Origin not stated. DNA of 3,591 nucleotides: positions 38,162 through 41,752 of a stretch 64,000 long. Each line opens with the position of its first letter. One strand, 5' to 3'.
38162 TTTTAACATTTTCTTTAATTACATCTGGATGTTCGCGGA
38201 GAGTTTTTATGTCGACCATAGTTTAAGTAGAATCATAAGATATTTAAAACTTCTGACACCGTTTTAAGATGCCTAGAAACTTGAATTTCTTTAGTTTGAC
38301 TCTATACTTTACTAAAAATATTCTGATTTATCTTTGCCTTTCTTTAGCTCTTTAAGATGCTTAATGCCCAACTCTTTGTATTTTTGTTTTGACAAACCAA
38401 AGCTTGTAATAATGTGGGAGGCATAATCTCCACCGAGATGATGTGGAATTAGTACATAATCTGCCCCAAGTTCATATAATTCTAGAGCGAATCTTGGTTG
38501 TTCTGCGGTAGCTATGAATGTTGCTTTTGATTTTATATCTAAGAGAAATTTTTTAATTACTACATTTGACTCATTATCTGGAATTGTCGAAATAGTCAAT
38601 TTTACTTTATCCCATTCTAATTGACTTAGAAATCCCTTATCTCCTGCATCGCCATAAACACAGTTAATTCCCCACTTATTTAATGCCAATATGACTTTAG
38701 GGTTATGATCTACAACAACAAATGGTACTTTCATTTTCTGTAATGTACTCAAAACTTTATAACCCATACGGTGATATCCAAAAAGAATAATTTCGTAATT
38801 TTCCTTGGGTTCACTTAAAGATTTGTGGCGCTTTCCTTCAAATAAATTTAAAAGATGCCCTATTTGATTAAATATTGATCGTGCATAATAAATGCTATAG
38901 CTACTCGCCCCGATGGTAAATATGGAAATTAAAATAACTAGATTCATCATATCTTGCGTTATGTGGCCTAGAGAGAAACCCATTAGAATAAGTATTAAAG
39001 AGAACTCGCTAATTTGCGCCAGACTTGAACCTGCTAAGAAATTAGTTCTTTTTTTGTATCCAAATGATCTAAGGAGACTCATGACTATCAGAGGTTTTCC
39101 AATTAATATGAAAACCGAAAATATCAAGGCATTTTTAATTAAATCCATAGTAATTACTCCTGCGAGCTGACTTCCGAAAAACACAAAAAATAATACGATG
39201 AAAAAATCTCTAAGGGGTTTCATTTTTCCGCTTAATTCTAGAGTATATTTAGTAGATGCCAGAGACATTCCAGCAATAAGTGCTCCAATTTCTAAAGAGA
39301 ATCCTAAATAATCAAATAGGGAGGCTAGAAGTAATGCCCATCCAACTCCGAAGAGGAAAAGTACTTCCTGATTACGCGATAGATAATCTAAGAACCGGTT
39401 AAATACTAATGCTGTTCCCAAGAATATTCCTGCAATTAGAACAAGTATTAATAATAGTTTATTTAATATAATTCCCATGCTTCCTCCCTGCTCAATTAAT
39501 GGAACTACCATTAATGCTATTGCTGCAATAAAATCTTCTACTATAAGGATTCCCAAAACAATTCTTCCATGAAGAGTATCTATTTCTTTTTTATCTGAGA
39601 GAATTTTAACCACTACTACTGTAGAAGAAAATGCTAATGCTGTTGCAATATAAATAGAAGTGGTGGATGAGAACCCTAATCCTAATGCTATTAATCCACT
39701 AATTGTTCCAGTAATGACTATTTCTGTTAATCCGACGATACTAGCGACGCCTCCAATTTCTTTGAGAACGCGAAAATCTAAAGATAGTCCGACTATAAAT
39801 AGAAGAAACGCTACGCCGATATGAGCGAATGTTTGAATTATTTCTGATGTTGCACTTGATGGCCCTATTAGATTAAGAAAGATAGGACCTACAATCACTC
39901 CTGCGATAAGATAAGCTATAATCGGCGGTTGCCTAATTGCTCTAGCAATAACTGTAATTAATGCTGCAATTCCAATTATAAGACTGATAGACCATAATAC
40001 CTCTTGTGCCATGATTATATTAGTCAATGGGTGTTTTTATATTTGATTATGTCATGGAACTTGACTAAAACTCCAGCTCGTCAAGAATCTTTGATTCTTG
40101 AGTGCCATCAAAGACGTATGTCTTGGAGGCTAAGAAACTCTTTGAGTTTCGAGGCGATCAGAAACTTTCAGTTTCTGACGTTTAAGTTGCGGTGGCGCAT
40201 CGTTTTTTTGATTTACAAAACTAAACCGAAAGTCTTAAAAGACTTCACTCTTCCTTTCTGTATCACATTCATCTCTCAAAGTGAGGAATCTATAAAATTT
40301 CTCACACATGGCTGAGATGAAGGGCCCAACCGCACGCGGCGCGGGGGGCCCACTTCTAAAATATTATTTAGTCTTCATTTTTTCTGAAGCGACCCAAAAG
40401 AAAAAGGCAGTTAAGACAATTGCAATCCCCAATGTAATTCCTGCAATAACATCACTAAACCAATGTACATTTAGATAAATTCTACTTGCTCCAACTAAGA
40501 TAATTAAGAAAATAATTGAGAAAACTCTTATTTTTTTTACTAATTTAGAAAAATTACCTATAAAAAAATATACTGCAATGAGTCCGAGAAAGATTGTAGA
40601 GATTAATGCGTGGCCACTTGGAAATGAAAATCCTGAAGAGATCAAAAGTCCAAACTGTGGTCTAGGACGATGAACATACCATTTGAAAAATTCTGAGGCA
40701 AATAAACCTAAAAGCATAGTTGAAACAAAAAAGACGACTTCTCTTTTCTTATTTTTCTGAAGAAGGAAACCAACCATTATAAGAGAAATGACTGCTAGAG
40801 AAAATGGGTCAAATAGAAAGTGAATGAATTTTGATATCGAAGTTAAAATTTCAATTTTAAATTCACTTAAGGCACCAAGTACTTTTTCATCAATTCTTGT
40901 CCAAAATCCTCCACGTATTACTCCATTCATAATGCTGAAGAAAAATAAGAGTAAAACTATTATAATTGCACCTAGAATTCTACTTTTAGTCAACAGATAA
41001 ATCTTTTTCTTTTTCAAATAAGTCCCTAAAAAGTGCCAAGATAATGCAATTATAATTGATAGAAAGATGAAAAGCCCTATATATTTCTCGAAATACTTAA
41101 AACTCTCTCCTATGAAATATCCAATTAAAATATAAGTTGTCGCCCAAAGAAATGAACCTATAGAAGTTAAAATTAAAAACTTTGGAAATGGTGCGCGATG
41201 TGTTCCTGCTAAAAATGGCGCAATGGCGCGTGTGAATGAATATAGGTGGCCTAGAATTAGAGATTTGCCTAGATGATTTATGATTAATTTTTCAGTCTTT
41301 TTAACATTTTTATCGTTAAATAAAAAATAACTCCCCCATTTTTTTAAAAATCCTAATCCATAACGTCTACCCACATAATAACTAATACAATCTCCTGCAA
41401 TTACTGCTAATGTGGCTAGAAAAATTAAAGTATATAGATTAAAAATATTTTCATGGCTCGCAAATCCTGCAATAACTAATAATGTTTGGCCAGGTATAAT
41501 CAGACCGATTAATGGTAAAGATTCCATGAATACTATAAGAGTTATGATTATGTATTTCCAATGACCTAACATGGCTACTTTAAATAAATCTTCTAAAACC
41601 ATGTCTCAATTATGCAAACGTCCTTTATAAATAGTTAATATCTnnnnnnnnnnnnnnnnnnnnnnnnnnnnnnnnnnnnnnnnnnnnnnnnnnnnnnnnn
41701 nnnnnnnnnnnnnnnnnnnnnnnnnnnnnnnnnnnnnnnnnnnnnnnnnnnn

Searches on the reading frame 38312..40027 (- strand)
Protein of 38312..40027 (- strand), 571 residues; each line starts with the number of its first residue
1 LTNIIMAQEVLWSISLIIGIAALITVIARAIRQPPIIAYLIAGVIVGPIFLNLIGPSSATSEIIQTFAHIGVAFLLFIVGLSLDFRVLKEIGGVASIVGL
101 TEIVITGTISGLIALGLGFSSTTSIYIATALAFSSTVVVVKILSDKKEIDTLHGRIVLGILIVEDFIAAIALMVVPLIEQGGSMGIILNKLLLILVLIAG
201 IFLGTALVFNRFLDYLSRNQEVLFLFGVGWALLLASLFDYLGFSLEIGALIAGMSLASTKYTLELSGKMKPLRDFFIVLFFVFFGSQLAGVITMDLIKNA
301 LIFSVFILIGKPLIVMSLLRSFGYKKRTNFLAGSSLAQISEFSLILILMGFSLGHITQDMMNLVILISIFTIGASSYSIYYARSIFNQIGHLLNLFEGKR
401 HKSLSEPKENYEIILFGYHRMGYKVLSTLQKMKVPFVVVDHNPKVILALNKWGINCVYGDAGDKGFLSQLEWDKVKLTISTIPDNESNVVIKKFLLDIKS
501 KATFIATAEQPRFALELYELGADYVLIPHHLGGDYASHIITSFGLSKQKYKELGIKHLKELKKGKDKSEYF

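Call 17: search_protein_families(library=pfam, proteins=[window:38312-40027:-])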
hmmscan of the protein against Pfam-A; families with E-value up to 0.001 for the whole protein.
window:38312-40027:- (571 aa): 2 families
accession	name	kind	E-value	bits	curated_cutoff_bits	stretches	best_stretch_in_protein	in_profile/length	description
PF00999.27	Na_H_Exchanger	-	2.3e-60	204.9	26.2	1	20-373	3-363/375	Sodium/hydrogen exchanger, transmembrane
PF02254.24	TrkA_N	-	4.2e-20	72.7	23.8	1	413-528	1-116/116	TrkA-N domain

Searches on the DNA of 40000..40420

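Call 79: search_rna_families(source=window, start=40000, end=40420, threshold=evalue, max_evalue=10, show_alignments=2)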
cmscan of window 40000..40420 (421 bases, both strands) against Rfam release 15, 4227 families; matches with E-value up to 10: 5.
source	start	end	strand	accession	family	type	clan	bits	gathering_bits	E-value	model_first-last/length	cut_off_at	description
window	40181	40268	-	RF02693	psm_mec_RNA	Gene; sRNA;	-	19.9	85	2.5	1-143/143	no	psm_mec locus RNA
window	40253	40326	+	RF02256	adapt33_2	Gene; lncRNA;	-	16.7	60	5.1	1-71/71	no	Adaptive response 33 conserved region 2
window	40274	40392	+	RF00328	snoZ161_228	Gene; snRNA; snoRNA; CD-box;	CL00056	15.5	45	5.5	1-93/93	no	Small nucleolar RNA Z161/Z228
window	40234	40331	+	RF02120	FTX_2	Gene; lncRNA;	-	14.5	48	2.7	1-97/97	no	FTX transcript, XIST regulator conserved region 2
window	40096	40114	-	RF01519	CC0196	Gene; sRNA;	-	10.6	35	9.4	1-58/58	no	Caulobacter sRNA CC0196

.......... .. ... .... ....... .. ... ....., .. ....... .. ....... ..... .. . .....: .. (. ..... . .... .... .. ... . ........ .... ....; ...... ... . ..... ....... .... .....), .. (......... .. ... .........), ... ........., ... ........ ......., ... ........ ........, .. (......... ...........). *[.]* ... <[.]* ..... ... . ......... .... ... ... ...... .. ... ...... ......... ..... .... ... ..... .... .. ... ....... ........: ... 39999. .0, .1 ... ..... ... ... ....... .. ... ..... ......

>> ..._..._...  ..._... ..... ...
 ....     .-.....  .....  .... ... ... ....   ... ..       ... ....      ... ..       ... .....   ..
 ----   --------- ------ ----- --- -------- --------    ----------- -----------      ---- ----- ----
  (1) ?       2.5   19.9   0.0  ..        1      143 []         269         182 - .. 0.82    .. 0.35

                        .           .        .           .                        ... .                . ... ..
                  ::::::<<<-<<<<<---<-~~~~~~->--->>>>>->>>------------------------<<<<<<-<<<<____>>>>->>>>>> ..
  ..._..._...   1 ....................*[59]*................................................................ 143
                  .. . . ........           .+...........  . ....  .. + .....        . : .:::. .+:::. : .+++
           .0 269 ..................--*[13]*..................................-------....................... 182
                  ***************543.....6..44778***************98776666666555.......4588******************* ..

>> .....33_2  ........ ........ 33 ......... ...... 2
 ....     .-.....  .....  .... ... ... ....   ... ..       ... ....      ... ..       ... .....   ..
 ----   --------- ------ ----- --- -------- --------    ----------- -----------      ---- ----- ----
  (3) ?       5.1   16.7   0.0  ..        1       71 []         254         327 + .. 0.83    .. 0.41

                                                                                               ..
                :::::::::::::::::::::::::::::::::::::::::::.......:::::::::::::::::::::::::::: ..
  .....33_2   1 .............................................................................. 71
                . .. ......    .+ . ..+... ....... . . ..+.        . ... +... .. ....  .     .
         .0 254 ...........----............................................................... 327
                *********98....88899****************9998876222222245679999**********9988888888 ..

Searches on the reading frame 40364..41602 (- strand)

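Call 17: search_protein_families(library=pfam, proteins=[window:40364-41602:-])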
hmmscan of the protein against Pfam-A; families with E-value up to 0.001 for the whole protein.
window:40364-41602:- (412 aa): 2 families
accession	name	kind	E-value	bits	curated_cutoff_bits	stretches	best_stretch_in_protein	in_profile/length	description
PF01569.27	PAP2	-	7.1e-20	71.5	27.2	1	289-402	2-124/130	PAP2 superfamily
PF09335.16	VTT_dom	-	3.8e-14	53.7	33.9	1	36-162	1-122/123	VTT domain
